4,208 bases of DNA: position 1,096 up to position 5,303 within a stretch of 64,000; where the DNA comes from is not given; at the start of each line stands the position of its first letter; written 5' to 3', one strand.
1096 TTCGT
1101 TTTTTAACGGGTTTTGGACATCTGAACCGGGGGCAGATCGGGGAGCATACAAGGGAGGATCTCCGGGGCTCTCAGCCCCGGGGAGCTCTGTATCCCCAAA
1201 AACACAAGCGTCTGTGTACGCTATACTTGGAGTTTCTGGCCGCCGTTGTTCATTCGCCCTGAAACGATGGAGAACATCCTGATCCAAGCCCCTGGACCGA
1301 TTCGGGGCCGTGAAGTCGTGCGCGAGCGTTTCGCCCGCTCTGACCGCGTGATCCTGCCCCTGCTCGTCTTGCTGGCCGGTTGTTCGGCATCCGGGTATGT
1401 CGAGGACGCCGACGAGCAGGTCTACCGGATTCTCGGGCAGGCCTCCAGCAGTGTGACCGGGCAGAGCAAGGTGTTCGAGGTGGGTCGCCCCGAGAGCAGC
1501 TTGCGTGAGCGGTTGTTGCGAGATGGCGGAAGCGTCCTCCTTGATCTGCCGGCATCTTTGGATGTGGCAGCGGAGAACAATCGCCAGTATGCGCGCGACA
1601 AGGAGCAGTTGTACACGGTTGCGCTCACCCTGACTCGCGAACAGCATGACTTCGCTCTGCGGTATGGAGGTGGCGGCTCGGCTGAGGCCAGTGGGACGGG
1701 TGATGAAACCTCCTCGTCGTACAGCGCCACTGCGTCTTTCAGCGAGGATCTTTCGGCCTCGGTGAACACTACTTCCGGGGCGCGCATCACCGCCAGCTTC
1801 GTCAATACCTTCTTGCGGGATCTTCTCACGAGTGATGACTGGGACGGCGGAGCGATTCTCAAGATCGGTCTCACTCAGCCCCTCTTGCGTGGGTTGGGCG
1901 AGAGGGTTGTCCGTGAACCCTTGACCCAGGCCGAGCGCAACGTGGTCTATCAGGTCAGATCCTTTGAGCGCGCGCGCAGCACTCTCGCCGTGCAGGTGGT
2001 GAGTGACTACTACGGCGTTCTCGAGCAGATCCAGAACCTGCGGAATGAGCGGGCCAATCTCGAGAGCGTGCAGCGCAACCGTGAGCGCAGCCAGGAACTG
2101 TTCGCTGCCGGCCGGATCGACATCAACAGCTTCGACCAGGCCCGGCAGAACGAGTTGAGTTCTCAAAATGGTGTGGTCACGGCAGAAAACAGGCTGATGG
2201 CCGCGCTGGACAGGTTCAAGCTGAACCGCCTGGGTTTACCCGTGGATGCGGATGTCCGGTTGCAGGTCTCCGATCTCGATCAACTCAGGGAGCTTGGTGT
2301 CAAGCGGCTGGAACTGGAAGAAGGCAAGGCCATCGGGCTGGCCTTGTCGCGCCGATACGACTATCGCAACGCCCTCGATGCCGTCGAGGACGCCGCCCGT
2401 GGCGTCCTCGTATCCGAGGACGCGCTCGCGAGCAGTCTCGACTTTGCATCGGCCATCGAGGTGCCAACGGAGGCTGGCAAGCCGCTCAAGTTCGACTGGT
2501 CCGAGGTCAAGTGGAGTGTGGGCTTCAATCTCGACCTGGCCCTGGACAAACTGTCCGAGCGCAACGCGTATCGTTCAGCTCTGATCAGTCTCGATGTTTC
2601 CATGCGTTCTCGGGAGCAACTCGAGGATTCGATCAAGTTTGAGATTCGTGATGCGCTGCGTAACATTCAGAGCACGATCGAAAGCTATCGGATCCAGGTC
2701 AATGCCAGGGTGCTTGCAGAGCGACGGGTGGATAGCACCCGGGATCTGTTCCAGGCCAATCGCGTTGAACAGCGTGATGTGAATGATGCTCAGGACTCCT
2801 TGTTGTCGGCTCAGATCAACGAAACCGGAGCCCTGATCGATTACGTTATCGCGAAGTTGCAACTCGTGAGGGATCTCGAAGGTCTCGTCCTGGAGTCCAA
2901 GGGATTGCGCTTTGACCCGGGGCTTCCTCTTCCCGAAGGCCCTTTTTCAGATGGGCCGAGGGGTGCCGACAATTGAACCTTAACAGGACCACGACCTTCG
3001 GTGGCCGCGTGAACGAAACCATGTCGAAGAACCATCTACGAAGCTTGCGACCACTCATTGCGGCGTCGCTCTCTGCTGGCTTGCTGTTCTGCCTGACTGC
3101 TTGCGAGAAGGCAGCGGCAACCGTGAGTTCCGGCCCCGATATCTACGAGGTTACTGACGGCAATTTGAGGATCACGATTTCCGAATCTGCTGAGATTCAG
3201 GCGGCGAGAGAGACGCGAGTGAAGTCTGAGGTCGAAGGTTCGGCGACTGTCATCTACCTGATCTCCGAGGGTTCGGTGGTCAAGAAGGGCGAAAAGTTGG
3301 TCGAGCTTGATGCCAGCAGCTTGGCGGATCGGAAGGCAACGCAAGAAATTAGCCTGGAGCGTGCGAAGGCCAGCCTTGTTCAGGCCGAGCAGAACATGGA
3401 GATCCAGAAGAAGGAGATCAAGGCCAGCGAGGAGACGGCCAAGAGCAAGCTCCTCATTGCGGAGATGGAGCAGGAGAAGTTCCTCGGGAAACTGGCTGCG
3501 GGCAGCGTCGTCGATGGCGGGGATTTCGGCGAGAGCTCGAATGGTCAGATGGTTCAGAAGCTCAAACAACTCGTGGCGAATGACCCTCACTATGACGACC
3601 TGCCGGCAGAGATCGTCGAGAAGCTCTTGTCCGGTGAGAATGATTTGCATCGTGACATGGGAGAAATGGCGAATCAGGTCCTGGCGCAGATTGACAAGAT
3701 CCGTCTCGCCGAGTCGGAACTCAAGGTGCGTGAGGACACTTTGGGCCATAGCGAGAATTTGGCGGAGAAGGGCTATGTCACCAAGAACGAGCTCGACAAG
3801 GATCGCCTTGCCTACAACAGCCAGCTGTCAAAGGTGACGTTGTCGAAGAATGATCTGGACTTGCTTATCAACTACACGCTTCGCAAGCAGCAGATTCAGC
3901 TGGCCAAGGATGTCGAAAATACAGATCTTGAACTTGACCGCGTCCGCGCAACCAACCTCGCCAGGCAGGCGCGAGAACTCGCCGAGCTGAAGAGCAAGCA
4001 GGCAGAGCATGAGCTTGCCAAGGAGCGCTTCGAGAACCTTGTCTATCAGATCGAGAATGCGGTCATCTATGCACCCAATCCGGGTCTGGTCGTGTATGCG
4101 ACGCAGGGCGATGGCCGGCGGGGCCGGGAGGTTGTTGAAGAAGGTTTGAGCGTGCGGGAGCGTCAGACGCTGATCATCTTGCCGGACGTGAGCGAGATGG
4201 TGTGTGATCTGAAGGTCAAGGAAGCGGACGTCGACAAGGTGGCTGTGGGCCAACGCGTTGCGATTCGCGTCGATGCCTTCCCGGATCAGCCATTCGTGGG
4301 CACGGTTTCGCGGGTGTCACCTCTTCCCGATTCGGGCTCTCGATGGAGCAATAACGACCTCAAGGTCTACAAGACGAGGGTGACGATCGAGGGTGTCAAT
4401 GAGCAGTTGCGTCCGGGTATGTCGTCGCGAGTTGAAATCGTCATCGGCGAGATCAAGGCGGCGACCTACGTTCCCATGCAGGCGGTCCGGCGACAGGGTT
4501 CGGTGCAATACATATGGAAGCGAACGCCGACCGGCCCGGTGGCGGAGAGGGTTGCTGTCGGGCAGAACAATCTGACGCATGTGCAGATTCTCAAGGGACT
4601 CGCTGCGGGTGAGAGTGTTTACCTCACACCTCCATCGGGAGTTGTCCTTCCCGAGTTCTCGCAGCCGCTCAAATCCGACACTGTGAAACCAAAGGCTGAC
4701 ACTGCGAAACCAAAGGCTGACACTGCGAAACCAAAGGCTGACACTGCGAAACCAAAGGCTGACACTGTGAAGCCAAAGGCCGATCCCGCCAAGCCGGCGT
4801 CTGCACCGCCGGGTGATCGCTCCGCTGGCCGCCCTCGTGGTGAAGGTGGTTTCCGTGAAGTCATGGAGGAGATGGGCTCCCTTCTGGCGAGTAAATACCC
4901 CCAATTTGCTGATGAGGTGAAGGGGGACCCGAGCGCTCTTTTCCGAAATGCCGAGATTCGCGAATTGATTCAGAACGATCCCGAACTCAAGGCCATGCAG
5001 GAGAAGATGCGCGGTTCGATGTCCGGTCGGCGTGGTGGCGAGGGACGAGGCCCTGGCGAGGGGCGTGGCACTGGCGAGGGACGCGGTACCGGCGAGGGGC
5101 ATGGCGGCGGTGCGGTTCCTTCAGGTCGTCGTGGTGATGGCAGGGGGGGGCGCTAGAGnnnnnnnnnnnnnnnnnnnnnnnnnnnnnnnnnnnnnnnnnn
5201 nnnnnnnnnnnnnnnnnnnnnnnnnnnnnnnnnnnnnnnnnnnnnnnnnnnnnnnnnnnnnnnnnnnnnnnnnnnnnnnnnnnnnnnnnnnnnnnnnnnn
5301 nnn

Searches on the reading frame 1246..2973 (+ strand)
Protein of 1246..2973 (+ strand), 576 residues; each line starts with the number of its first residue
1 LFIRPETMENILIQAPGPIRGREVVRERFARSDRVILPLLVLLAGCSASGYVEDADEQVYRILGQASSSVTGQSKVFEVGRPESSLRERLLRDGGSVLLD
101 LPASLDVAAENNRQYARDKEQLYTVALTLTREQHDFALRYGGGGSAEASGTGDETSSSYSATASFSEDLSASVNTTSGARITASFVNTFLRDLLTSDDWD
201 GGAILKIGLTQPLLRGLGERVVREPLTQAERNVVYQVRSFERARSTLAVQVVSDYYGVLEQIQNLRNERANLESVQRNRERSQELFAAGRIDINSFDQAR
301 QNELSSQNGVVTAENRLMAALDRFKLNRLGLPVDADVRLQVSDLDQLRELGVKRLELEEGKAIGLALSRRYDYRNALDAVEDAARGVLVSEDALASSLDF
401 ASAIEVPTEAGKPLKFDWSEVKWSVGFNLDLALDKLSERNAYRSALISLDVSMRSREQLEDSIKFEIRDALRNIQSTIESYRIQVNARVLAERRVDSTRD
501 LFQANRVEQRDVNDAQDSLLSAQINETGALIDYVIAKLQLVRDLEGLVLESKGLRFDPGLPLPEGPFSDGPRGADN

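Call 43: search_protein_families(library=pfam, proteins=[window:1246-2973:+], max_evalue=0.00001)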
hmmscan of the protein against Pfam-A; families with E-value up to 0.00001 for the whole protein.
window:1246-2973:+ (576 aa): 1 family
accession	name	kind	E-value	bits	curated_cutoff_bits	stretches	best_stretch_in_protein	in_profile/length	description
PF02321.23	OEP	-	8e-24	84.9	22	2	362-540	4-182/187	Outer membrane efflux protein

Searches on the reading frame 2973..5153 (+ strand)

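Call 43: search_protein_families(library=pfam, proteins=[window:2973-5153:+], max_evalue=0.00001)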
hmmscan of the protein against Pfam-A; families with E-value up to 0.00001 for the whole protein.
window:2973-5153:+ (727 aa): 2 families
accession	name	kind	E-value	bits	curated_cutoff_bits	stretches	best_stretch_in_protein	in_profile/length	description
PF16576.10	HlyD_D23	-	3.1e-15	56.5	30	1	378-483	114-212/214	Barrel-sandwich domain of CusB or HlyD membrane-fusion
PF13437.12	HlyD_3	-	6.7e-09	36.9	22.2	1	387-482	15-106/106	HlyD family secretion protein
